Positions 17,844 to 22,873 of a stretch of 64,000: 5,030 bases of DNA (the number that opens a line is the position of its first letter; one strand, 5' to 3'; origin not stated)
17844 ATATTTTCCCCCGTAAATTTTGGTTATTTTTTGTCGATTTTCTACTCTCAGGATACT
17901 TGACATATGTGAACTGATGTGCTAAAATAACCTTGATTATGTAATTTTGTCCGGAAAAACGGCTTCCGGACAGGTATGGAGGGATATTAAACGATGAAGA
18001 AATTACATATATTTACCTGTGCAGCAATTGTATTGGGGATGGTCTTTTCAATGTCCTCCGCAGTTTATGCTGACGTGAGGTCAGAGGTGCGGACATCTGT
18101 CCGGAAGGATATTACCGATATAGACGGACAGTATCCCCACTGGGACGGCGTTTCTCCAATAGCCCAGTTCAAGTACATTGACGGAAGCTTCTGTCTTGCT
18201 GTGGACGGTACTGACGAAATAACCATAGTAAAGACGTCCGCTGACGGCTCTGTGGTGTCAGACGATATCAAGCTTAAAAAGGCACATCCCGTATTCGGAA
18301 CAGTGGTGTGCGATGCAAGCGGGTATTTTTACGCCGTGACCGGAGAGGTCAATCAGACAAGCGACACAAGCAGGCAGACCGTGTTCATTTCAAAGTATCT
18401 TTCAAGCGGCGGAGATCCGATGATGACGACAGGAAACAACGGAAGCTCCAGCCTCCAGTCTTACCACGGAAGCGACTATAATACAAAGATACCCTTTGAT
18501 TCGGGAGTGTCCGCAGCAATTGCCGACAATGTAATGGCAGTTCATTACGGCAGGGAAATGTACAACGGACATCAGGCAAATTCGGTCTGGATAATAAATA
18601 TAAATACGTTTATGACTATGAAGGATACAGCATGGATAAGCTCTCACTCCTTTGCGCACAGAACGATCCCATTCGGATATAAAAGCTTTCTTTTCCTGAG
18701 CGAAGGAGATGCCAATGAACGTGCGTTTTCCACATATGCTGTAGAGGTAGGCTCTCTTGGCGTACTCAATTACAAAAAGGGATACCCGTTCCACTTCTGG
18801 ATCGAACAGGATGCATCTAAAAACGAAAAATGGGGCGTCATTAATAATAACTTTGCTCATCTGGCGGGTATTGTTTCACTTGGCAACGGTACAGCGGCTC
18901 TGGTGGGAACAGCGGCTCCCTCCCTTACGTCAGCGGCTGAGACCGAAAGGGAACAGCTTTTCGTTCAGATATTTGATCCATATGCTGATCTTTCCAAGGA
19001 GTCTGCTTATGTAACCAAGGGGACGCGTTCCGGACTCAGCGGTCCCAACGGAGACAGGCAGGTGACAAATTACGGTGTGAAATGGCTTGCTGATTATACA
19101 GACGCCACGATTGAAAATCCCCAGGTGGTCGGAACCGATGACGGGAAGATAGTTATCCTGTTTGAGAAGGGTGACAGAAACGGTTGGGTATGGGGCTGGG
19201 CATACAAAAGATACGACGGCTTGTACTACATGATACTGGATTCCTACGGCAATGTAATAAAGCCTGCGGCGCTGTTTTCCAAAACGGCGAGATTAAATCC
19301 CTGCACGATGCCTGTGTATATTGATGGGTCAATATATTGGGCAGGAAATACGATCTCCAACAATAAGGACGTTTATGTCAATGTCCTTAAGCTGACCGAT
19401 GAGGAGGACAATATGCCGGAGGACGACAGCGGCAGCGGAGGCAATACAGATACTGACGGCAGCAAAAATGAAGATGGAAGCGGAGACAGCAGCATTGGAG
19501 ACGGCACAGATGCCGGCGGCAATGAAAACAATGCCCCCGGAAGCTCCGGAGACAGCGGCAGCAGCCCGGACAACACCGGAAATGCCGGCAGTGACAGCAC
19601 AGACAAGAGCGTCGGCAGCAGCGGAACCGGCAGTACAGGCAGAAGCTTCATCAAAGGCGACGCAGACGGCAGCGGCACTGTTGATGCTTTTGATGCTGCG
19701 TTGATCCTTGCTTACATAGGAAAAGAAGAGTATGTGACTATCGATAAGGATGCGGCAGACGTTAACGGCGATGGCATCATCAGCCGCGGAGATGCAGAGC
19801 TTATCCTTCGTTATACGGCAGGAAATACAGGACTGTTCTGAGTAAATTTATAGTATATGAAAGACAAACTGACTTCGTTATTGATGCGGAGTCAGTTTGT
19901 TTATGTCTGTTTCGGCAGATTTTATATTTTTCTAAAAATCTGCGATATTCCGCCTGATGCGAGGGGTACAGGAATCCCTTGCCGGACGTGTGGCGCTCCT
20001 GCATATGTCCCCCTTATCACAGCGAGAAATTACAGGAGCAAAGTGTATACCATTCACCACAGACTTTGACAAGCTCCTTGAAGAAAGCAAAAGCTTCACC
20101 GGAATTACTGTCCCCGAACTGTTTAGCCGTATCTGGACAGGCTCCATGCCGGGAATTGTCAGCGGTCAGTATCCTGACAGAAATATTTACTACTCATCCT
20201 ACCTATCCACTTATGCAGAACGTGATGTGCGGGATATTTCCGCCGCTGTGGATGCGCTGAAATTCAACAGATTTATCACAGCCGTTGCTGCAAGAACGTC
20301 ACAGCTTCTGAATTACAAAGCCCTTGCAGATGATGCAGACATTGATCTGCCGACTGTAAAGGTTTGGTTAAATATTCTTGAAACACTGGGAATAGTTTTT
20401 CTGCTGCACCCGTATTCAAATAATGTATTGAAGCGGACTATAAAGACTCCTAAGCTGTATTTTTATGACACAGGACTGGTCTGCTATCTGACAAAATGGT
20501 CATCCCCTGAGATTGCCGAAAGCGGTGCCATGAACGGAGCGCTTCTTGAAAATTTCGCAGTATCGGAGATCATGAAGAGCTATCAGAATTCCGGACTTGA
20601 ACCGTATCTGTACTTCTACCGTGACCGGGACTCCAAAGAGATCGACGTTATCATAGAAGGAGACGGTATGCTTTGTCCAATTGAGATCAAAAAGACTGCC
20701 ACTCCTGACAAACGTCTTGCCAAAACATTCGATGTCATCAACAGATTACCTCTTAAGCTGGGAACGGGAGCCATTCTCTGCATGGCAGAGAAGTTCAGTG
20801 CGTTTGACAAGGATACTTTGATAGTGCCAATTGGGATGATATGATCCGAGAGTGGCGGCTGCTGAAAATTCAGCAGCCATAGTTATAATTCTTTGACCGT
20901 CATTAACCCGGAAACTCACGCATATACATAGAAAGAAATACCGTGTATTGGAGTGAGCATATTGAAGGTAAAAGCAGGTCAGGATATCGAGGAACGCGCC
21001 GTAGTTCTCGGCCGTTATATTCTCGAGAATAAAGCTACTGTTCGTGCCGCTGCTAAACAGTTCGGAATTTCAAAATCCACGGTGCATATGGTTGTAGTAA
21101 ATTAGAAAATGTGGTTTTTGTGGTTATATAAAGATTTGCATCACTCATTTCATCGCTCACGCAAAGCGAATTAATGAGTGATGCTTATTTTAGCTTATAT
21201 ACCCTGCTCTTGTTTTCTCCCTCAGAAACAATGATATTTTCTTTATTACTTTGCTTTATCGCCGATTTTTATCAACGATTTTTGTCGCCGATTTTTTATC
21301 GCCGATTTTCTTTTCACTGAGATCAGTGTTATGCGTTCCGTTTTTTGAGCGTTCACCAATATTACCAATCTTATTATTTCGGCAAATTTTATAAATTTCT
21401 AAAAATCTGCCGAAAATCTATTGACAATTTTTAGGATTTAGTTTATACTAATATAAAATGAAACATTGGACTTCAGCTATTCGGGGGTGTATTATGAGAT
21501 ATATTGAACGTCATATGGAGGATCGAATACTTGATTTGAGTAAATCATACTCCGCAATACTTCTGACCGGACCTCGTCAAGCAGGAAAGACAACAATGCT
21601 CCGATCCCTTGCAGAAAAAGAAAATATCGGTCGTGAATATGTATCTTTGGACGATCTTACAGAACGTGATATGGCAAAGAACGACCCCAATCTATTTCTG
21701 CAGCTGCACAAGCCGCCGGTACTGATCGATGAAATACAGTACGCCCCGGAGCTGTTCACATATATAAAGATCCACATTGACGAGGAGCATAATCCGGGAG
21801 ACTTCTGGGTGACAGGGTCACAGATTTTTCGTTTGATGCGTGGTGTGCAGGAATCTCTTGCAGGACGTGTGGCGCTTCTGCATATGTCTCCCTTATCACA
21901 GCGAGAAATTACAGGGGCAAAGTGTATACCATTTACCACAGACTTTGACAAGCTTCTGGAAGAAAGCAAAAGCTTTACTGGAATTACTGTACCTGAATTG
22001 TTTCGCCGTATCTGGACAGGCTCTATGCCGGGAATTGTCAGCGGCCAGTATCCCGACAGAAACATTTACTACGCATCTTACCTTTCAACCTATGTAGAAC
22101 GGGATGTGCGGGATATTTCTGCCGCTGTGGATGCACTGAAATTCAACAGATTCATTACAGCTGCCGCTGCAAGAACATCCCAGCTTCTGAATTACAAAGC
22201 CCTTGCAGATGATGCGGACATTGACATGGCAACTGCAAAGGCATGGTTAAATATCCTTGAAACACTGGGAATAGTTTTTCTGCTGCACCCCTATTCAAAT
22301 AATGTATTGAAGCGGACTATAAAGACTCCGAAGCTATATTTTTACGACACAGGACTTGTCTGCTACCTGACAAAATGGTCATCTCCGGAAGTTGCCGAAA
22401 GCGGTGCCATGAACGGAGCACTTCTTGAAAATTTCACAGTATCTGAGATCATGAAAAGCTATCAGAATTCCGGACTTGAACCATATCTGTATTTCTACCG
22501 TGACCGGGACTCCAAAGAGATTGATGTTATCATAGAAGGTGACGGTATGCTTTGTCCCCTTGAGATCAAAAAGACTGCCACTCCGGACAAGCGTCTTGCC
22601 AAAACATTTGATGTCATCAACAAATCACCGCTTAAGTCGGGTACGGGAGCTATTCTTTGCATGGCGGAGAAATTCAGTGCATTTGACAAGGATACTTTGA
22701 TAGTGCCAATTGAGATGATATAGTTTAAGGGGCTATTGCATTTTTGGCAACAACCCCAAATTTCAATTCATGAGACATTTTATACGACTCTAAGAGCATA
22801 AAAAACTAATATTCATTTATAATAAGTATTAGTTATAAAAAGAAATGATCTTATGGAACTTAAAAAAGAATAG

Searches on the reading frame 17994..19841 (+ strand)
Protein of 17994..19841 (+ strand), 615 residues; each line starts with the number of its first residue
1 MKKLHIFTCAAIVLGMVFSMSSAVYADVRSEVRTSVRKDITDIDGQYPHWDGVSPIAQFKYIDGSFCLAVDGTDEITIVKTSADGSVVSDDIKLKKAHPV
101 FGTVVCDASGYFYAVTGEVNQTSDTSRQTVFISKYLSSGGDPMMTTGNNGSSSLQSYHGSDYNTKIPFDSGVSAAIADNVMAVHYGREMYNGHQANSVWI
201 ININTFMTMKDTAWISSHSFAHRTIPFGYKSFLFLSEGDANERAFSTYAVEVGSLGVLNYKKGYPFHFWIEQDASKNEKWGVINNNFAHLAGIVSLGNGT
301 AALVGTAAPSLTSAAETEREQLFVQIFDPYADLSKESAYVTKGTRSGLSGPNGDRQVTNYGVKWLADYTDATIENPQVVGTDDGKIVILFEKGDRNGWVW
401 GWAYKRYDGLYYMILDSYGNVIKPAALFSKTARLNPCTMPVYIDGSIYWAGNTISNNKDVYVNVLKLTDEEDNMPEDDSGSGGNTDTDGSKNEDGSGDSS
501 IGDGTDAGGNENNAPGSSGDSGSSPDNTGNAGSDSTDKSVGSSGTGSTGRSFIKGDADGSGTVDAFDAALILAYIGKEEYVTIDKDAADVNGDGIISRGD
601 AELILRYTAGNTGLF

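Call 59: search_protein_families(library=pfam, proteins=[window:17994-19841:+], max_evalue=0.001)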
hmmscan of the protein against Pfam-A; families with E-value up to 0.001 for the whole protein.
window:17994-19841:+ (615 aa): 1 family
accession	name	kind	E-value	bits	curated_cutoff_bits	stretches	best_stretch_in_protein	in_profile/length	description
PF00404.24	Dockerin_1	-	4.6e-11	43.2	22.9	1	554-607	1-55/57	Dockerin type I domain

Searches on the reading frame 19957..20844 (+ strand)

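Call 19: search_protein_families(library=pfam, proteins=[window:19957-20844:+], max_evalue=0.001)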
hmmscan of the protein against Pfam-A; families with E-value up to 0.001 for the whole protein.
window:19957-20844:+ (295 aa): 1 family
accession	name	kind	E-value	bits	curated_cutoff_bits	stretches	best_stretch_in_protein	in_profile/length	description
PF13635.12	DUF4143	-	1.3e-48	165.3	28.1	1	88-246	1-159/160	Domain of unknown function (DUF4143)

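Call 20: search_protein_families(library=padloc, proteins=[window:19957-20844:+], max_evalue=0.001)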
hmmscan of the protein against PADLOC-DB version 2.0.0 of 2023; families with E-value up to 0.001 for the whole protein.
window:19957-20844:+ (295 aa): 7 families
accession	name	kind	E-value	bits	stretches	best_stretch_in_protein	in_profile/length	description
PDLC04790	PDC-S01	-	3.6e-69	231.5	1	1-294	121-416/422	-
PDLC04789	PDC-S01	-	9.8e-36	121.6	1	3-258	117-352/375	-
PDLC04787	PDC-S01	-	8e-16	55.9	1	5-276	137-386/412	-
PDLC04788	PDC-S01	-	8.7e-15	52.6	1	10-250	135-386/448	-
PDLC04791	PDC-S01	-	1.1e-13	48.7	1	106-258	212-363/395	-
PDLC04786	PDC-S01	-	4.1e-12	43.6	1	88-251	224-391/439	-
PDLC04792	PDC-S01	-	1.3e-07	28.6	1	164-255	304-393/452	-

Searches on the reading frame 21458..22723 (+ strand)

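Call 19: search_protein_families(library=pfam, proteins=[window:21458-22723:+], max_evalue=0.001)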
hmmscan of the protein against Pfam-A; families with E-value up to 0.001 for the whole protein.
window:21458-22723:+ (421 aa): 2 families
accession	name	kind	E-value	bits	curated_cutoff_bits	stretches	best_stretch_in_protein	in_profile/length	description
PF13635.12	DUF4143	-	2.4e-47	161.1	28.1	1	214-372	1-159/160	Domain of unknown function (DUF4143)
PF13173.12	AAA_14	-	1.2e-29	103.4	27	1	32-151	3-128/129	AAA domain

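Call 20: search_protein_families(library=padloc, proteins=[window:21458-22723:+], max_evalue=0.001)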
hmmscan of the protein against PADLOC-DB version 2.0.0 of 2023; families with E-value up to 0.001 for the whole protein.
window:21458-22723:+ (421 aa): 7 families
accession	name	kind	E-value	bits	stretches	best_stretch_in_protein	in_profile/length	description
PDLC04790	PDC-S01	-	2.6e-109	363.7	1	11-420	6-416/422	-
PDLC04789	PDC-S01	-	5.2e-57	191.6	1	13-385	1-353/375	-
PDLC04787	PDC-S01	-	2.1e-26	90.7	1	11-387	4-372/412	-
PDLC04791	PDC-S01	-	3e-25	86.7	2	33-152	21-151/395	-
PDLC04788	PDC-S01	-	1e-21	75.4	1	32-377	20-387/448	-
PDLC04786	PDC-S01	-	8.4e-20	68.9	1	29-381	18-395/439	-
PDLC04792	PDC-S01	-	1.4e-17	61.5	1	16-382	2-394/452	-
